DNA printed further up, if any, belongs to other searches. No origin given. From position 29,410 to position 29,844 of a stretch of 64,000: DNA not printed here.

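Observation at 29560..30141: Two paralogous modules, each [120-aa SLAPP-terminal membrane protein] - [unannotated 44/46-aa single-TM peptide] - [NhaP-type K+/H+ antiporter]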

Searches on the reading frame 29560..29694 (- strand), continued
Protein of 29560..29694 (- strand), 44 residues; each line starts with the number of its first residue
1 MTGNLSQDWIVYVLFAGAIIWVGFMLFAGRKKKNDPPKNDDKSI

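Call 53: find_encoding_contigs(protein=P0129, flank=6000, max_places=1)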
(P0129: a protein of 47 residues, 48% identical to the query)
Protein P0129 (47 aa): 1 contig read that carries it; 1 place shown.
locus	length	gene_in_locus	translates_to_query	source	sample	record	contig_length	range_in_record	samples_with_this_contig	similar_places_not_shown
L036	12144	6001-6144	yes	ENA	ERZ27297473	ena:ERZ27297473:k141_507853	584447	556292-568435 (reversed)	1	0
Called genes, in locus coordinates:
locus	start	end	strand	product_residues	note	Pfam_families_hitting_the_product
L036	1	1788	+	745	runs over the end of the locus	PF00534:Glycos_transf_1 (faint), PF00982:Glyco_transf_20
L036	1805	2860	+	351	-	PF21088:MS_channel_1st (weak), PF00924:MS_channel_2nd, PF21082:MS_channel_3rd (weak)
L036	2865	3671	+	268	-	PF02358:Trehalose_PPase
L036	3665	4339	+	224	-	PF19027:DUF5752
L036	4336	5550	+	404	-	PF21269:TreT_GT1, PF20706:GT4-conflict (weak), PF00534:Glycos_transf_1, PF13692:Glyco_trans_1_4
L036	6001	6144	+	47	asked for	-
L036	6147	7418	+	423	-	PF02040:ArsB, PF06808:DctM (faint), PF03600:CitMHS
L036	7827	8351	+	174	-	-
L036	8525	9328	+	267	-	PF09694:Gcw_chp (weak)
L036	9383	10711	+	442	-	PF00909:Ammonium_transp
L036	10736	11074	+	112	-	PF00543:P-II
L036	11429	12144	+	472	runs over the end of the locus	-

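Call 54: find_encoding_contigs(protein=P0090, flank=6000, max_places=1)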
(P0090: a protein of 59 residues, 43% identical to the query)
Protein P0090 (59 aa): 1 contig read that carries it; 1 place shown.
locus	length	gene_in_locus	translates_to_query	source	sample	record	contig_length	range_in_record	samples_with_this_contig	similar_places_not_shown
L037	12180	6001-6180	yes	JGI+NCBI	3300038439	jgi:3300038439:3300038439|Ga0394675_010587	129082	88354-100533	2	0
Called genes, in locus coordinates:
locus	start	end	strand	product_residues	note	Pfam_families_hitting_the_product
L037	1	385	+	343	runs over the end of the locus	PF00224:PK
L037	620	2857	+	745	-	PF00982:Glyco_transf_20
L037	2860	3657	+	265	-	PF02358:Trehalose_PPase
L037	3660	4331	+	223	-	PF19027:DUF5752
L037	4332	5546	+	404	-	PF21269:TreT_GT1, PF20706:GT4-conflict (weak), PF00534:Glycos_transf_1, PF13692:Glyco_trans_1_4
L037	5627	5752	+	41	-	-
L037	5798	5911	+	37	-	-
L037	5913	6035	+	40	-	-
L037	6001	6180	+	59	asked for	-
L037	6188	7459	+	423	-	PF02040:ArsB, PF06808:DctM (faint), PF03600:CitMHS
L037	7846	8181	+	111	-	PF01022:HTH_5 (weak)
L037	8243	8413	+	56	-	-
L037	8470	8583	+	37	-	-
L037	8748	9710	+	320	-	PF19783:DUF6268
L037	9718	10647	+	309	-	PF00491:Arginase (faint)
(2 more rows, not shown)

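Call 55: find_encoding_contigs(protein=P0052, flank=5000, max_places=1)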
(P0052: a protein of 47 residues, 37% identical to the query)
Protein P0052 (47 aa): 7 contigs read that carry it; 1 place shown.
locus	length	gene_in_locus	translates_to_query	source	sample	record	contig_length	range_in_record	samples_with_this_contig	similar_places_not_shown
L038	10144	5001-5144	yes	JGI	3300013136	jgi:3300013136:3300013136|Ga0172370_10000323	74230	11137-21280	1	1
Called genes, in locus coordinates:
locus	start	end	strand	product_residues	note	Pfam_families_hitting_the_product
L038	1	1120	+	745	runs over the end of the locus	PF00982:Glyco_transf_20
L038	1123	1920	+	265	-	PF02358:Trehalose_PPase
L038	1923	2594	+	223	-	PF19027:DUF5752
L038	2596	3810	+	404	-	PF21269:TreT_GT1, PF00534:Glycos_transf_1, PF13692:Glyco_trans_1_4, PF20706:GT4-conflict (weak)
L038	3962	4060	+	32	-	-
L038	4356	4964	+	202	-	PF02508:Rnf-Nqr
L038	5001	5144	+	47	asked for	-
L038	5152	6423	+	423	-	PF00939:Na_sulph_symp, PF02040:ArsB, PF03600:CitMHS, PF06808:DctM, PF00939:Na_sulph_symp (weak), PF03600:CitMHS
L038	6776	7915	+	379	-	PF04339:FemAB_like, PF13480:Acetyltransf_6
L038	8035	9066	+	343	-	PF13493:DUF4118, PF00512:HisKA, PF02518:HATPase_c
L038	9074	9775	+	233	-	PF00072:Response_reg, PF00486:Trans_reg_C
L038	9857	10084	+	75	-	-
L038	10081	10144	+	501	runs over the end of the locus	PF02386:TrkH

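Call 56: find_encoding_contigs(protein=P0114, flank=5000, max_places=1)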
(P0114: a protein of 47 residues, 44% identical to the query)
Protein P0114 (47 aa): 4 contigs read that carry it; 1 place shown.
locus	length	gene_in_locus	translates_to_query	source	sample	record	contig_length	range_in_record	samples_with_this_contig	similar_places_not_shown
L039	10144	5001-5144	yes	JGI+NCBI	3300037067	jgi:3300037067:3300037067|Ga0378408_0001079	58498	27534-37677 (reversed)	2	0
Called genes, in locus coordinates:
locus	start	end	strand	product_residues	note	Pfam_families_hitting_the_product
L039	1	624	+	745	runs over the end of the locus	PF00982:Glyco_transf_20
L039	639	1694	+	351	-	PF21088:MS_channel_1st (weak), PF00924:MS_channel_2nd, PF21082:MS_channel_3rd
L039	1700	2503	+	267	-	PF02358:Trehalose_PPase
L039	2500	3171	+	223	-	PF19027:DUF5752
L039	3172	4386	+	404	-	PF21269:TreT_GT1, PF20706:GT4-conflict (weak), PF00534:Glycos_transf_1, PF13692:Glyco_trans_1_4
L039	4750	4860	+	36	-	-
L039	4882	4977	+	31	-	-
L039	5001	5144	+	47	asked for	-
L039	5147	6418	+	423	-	PF00939:Na_sulph_symp, PF02040:ArsB, PF03600:CitMHS, PF06808:DctM, PF00939:Na_sulph_symp, PF03600:CitMHS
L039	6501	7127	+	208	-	PF06971:Put_DNA-bind_N, PF02629:CoA_binding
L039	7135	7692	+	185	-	PF01257:2Fe-2S_thioredx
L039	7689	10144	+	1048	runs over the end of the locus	PF01512:Complex1_51K, PF10589:NADH_4Fe-4S, PF14691:Fer4_20, PF02826:2-Hacid_dh_C (faint), PF07992:Pyr_redox_2, PF13450:NAD_binding_8, PF13738:Pyr_redox_3, PF00070:Pyr_redox (weak), +3 more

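Call 57: find_encoding_contigs(protein=P0126, flank=5000, max_places=1)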
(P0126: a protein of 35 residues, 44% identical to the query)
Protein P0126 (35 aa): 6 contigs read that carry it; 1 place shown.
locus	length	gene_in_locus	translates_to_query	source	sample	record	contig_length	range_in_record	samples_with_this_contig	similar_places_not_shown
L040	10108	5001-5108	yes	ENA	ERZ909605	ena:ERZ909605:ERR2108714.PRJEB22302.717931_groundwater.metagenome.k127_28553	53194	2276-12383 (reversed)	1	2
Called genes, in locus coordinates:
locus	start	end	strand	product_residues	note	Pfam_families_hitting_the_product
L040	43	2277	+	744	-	PF00982:Glyco_transf_20, PF00534:Glycos_transf_1 (faint)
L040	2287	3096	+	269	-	PF02358:Trehalose_PPase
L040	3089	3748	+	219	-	PF19027:DUF5752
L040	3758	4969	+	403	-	PF21269:TreT_GT1, PF00534:Glycos_transf_1, PF13692:Glyco_trans_1_4, PF20706:GT4-conflict (weak)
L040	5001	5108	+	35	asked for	-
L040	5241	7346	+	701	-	PF03030:H_PPase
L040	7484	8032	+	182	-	PF00881:Nitroreductase, PF14512:TM1586_NiRdase (faint)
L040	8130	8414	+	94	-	PF02583:Trns_repr_metal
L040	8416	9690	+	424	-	PF02321:OEP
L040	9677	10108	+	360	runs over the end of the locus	PF19335:HMBD, PF25954:Beta-barrel_RND_2, PF25990:Beta-barrel_YknX (weak), PF25944:Beta-barrel_RND, PF25967:RND-MFP_C (weak), PF25975:CzcB_C, PF25989:YknX_C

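Call 75: search_protein_families(library=padloc, proteins=[window:29560-29694:-], max_evalue=1)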
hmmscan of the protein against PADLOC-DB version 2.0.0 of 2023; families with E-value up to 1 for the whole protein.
window:29560-29694:- (44 aa): 0 families

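Call 76: search_protein_families(library=phrogs, proteins=[window:29560-29694:-], max_evalue=1)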
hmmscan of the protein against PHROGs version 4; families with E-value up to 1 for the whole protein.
window:29560-29694:- (44 aa): 0 families

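Call 77: search_solved_structures(query=A4, max_evalue=10)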
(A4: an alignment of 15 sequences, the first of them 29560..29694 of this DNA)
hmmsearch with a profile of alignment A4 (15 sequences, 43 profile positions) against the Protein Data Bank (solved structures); distinct sequences matched with E-value up to 10: 4.
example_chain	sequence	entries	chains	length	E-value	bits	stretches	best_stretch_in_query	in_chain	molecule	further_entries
4tqu_M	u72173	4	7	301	1.1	12.3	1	7-26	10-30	AlgM1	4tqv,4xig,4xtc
9rjb_B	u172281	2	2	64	1.7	11.7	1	8-20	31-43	Signal peptidase complex subunit 1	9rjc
7pmw_A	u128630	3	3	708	1.7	11.7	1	3-27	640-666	Solute carrier family 15 member 1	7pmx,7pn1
5wtr_A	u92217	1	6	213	7.3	9.7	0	12-31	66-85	Uncharacterized protein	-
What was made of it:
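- On KdpF, OadG or another catalogued small transporter subunit: A PDB sequence search with the family profile finds nothing below E = 1 (call 77).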

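Call 83: find_encoding_contigs(protein=P0086, flank=4000, max_places=2)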
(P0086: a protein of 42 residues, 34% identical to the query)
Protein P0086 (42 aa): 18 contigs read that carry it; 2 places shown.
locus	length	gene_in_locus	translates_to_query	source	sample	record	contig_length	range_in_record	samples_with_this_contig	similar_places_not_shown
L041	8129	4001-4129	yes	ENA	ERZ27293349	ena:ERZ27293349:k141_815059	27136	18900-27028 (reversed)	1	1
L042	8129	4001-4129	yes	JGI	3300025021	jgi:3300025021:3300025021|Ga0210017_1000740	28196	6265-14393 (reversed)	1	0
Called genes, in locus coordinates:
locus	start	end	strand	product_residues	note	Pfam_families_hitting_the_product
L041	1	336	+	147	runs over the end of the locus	?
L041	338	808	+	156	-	PF24961:NfeD_membrane (weak), PF01957:NfeD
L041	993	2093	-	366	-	PF13610:DDE_Tnp_IS240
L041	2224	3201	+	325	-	PF12127:FloA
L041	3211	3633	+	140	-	-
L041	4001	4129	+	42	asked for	-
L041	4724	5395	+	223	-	PF03772:Competence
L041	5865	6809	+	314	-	PF07719:TPR_2 (faint), PF13174:TPR_6 (faint), PF13181:TPR_8 (faint), PF13424:TPR_12 (faint), PF13428:TPR_14 (faint), PF13432:TPR_16 (faint), PF13512:TPR_18 (faint), PF13525:YfiO, +1 more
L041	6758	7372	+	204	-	PF04390:LptE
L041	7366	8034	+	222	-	PF21694:DNA_pol3_delta_C (faint)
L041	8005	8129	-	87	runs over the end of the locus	PF01649:Ribosomal_S20p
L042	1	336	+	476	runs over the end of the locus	PF01972:SDH_protease, PF00574:CLP_protease (weak), PF25145:NfeD1b_N, PF24961:NfeD_membrane, PF01957:NfeD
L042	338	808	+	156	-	PF24961:NfeD_membrane (weak), PF01957:NfeD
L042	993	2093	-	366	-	PF13610:DDE_Tnp_IS240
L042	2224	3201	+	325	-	PF12127:FloA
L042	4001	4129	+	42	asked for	-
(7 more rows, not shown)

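Call 84: find_encoding_contigs(protein=P0041, flank=6000, max_places=1)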
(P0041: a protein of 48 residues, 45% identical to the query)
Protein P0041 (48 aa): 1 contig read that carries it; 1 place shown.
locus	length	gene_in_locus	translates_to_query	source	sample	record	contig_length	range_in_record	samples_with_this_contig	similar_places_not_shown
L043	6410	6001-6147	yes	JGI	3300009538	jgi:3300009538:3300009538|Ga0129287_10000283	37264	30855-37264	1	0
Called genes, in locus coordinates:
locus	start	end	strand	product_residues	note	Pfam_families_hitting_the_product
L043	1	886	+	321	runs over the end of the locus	PF01145:Band_7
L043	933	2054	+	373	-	PF13439:Glyco_transf_4, PF00534:Glycos_transf_1, PF13692:Glyco_trans_1_4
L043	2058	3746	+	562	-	PF00999:Na_H_Exchanger, PF00571:CBS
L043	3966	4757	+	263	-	PF02358:Trehalose_PPase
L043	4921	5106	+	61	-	PF11154:DUF2934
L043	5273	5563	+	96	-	-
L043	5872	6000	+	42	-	-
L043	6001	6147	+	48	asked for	-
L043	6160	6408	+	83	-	?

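Call 85: find_encoding_contigs(protein=P0071, flank=4000, max_places=1)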
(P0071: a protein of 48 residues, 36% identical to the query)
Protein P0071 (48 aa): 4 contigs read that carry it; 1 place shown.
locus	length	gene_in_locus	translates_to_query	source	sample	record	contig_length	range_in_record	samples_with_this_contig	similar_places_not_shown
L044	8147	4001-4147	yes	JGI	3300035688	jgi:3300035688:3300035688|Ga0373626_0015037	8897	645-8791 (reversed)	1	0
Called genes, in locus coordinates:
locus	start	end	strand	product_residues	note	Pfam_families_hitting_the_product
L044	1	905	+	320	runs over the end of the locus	PF00982:Glyco_transf_20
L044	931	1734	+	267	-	PF02358:Trehalose_PPase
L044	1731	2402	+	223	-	PF19027:DUF5752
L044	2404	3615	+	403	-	PF21269:TreT_GT1, PF00534:Glycos_transf_1, PF13692:Glyco_trans_1_4, PF20706:GT4-conflict (weak)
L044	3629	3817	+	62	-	-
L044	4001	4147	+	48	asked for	-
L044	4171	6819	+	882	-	PF00690:Cation_ATPase_N, PF00122:E1-E2_ATPase, PF00702:Hydrolase, PF13246:Cation_ATPase, PF00689:Cation_ATPase_C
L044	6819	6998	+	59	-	-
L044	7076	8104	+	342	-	PF01699:Na_Ca_ex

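Call 89: search_protein_families(library=pfam, proteins=[L038:4356-4964:+, L003:5150-5506:+], max_evalue=0.001)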
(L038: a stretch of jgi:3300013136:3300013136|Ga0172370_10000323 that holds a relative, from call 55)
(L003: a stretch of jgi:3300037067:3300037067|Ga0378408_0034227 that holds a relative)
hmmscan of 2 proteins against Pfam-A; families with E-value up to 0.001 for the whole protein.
L038:4356-4964:+ (202 aa): 1 family
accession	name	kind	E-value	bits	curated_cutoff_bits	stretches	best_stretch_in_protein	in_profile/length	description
PF02508.19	Rnf-Nqr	-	9.7e-57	192.2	23.8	1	7-200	2-173/174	Rnf-Nqr subunit, membrane protein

L003:5150-5506:+ (118 aa): 1 family
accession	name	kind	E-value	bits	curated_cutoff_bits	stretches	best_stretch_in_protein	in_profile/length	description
PF04304.18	DUF454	-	8.7e-33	113.2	35.1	1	2-112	6-115/115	Protein of unknown function (DUF454)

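Call 97: predict_structure(alignment_id=A6)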
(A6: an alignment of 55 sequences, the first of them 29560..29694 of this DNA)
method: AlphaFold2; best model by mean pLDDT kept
length: 44 residues; sequences in the alignment: 55
mean_pLDDT: 73.4   pTM: 0.40
mean pLDDT of the five models: 73.4, 73.3, 72.3, 71.5, 71.4
residues with pLDDT >= 90: 14; 70-90: 8; 50-70: 18; < 50: 4
segments of 3 or more residues with pLDDT < 50: none
pLDDT, mean of each block of 10 residues (from residue 1): 73 94 83 52 52
secondary structure, 60 per line:
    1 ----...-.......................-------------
elements in order: H9-31
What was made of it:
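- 29560..29694 (-): Micro-protein gene, copy 1 (44 aa): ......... motif, one transmembrane helix, Lys-rich tail. AF2 predicts a single helix at residues 9-31, with pLDDT 94 for residues 11-20 (call 97).
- On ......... micro-protein family of Omnitrophota (undescribed; defined here): The window peptides are 44 and 46 aa. AF2 predicts a helix at 9-31 (call 97).
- Structure: AF2 gives one helix at residues 9-31 with high confidence and a disordered tail (call 97).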
